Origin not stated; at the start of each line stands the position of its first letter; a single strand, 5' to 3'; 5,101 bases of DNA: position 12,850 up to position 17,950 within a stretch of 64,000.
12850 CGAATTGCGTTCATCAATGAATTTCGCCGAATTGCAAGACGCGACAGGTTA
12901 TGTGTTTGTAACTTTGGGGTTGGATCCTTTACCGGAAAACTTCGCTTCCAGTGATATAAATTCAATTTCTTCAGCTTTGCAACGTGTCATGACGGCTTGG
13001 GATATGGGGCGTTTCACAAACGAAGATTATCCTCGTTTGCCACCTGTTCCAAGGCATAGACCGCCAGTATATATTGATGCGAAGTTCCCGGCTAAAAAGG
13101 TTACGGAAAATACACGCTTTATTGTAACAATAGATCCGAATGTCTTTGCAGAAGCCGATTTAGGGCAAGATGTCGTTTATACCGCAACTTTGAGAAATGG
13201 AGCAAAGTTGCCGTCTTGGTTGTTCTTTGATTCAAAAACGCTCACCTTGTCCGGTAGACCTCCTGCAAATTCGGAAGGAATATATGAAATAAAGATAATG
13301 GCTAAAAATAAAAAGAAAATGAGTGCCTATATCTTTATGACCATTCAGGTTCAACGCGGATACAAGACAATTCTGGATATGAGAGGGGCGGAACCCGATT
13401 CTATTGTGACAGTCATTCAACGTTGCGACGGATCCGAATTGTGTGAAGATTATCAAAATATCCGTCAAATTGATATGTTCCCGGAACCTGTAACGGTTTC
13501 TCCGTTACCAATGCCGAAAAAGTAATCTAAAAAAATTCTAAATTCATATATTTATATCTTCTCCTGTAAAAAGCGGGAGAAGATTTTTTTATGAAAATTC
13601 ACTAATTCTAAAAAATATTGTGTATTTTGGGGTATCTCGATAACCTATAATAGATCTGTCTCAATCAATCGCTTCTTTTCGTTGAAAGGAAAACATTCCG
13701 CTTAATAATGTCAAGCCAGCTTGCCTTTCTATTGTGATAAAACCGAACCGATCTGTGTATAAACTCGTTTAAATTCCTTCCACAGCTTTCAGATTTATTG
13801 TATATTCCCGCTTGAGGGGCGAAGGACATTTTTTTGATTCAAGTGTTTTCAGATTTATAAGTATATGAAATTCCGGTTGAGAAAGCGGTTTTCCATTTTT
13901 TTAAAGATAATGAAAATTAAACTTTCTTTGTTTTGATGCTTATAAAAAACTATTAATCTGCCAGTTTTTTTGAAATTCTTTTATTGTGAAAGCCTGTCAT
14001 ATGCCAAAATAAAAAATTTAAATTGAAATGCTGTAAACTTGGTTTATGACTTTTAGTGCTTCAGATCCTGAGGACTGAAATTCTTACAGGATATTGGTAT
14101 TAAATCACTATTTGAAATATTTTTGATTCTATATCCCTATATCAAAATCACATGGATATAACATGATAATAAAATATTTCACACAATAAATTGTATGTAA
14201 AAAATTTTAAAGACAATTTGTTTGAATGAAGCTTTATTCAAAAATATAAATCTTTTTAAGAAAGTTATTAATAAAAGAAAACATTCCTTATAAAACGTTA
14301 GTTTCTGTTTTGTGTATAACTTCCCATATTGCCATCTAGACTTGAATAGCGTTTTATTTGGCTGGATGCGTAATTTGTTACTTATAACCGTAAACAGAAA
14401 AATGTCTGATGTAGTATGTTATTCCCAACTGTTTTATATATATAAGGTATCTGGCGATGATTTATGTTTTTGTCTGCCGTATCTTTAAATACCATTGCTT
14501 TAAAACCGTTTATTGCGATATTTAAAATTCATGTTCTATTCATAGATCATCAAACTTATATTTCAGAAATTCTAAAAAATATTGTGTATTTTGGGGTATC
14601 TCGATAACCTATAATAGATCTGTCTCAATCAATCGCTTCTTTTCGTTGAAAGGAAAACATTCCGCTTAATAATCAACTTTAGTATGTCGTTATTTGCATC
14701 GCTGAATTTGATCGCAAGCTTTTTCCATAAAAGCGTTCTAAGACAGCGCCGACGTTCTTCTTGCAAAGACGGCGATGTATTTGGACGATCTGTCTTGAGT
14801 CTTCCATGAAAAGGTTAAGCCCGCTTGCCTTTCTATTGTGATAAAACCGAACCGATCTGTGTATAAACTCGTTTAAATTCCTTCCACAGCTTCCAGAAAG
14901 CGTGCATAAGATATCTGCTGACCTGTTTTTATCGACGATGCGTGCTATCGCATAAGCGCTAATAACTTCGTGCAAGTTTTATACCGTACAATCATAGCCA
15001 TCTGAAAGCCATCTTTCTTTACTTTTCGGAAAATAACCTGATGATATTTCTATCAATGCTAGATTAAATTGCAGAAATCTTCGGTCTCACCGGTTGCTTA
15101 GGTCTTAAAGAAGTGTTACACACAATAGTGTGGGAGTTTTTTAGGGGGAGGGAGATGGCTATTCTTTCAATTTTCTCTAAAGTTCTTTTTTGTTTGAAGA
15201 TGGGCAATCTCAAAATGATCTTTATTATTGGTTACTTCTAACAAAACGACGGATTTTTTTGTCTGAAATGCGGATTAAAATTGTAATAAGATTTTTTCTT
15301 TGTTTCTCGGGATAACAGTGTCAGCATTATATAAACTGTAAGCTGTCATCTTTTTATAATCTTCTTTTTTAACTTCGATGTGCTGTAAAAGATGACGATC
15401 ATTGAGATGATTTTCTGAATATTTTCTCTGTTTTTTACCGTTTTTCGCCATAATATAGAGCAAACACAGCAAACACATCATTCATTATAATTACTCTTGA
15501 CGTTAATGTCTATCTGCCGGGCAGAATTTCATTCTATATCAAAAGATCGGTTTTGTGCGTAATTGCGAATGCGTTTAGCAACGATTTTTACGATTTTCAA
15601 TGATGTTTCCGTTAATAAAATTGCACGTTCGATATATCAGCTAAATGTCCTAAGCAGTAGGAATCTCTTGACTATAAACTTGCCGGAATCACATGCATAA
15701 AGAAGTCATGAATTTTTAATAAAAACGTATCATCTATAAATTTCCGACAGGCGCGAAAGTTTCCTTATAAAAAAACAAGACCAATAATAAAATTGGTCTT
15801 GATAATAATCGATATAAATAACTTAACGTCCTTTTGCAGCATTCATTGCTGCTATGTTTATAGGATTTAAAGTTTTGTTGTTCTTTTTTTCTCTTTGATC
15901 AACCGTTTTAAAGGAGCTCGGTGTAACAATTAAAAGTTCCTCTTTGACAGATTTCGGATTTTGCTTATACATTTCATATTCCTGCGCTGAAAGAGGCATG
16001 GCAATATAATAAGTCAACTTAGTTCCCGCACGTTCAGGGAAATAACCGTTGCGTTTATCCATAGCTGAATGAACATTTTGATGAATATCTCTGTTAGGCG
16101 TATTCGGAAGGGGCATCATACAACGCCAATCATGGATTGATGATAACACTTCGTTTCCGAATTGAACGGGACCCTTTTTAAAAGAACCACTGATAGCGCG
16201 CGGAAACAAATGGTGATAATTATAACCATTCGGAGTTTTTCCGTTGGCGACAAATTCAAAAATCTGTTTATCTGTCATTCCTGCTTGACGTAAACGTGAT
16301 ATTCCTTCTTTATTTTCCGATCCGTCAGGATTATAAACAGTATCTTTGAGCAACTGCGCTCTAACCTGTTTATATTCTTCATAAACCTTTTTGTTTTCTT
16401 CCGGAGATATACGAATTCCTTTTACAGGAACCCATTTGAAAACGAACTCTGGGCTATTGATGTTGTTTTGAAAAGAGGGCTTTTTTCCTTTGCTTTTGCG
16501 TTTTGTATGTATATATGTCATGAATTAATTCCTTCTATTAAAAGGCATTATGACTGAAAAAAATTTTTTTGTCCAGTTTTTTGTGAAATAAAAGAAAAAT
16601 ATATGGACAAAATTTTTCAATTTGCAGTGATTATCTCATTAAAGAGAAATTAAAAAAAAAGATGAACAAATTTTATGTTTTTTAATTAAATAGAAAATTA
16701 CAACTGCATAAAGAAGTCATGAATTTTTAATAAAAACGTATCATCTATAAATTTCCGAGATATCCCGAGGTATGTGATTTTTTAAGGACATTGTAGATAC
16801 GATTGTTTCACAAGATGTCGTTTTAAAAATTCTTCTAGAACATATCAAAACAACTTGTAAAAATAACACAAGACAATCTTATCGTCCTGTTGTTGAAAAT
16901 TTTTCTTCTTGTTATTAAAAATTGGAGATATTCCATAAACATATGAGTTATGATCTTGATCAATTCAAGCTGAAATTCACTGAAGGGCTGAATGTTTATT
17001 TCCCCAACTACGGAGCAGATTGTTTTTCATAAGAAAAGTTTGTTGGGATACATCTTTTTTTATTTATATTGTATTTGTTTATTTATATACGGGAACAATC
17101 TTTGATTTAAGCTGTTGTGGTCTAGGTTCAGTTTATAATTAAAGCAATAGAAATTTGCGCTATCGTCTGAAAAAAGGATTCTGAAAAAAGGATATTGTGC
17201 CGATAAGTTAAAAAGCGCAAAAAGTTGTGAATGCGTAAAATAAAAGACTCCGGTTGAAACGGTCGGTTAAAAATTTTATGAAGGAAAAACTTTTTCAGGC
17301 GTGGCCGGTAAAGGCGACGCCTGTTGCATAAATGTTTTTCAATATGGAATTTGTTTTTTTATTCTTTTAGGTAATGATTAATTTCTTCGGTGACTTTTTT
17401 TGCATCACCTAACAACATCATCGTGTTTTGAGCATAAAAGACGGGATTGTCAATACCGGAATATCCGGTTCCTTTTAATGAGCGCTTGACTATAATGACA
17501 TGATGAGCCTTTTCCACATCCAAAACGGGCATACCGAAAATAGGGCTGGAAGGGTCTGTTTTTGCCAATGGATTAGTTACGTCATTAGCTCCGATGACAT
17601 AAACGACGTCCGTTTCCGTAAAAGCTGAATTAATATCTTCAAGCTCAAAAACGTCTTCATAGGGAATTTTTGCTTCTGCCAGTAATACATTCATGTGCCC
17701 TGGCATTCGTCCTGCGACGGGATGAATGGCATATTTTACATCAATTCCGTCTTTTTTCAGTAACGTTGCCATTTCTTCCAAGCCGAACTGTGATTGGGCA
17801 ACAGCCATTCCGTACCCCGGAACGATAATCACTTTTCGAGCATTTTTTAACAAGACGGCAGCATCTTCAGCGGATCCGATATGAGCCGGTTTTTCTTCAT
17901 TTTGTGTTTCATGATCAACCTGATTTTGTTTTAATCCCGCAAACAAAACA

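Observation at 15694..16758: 232-aa HH-motif protein bracketed by perfect 54-bp direct repeats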

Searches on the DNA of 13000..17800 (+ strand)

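Call 19: search_rna_families(source=window, start=13000, end=17800, threshold=evalue, max_evalue=1)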
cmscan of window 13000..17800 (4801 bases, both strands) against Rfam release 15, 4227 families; matches with E-value up to 1: 1.
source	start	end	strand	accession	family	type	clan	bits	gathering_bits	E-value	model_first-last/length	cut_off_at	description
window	13463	13598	+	RF00557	L10_leader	Cis-reg; leader;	-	25.7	44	0.34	1-138/138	no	Ribosomal protein L10 leader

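Call 59: search_dna_similar(query=window:13526-17358:+, collection=plasmids, mode=distant, max_rows=10)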
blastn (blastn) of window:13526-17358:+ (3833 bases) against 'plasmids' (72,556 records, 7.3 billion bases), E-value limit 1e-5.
No match.

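Call 60: search_dna_similar(query=window:13526-17358:+, collection=phages, mode=distant, max_rows=10)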
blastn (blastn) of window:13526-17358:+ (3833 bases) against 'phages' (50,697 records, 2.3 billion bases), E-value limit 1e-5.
No match.

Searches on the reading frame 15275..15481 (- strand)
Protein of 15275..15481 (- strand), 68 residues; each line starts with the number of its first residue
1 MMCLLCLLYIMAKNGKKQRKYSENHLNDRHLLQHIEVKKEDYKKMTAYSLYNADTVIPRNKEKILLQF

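Call 4: search_protein_families(library=pfam, proteins=[window:15275-15481:-], max_evalue=1)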
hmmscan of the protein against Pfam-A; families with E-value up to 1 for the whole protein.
window:15275-15481:- (68 aa): 1 family
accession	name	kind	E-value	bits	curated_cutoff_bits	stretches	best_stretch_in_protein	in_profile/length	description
PF10260.14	SAYSvFN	-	0.13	12.6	25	0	34-55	33-54/70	Uncharacterized conserved domain (SAYSvFN)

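Call 5: search_protein_families(library=ncbifam, proteins=[window:15275-15481:-], max_evalue=1)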
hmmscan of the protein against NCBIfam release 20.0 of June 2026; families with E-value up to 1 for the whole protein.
window:15275-15481:- (68 aa): 0 families

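Call 9: search_protein_families(library=phrogs, proteins=[window:15275-15481:-], max_evalue=1)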
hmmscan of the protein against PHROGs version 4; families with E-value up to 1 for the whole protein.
window:15275-15481:- (68 aa): 0 families

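Call 74: list_cluster_members(proteins=[P0001, window:15275-15481:-])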
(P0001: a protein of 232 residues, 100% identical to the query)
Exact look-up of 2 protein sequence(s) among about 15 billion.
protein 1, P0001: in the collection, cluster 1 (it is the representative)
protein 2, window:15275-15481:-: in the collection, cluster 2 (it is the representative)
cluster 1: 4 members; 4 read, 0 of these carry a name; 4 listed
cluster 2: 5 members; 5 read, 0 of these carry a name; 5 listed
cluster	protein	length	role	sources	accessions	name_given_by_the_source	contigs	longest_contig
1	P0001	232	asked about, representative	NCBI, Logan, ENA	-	-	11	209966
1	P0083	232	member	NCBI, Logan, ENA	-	-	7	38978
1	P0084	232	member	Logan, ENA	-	-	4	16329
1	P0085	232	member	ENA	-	-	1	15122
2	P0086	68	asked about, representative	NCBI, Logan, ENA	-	-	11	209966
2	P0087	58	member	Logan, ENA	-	-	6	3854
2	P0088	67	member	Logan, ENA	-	-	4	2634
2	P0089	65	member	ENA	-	-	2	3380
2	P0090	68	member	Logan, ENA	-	-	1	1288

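Call 80: search_protein_families(library=padloc, proteins=[window:15275-15481:-], max_evalue=1)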
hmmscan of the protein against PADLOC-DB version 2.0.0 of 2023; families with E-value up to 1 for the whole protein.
window:15275-15481:- (68 aa): 0 families
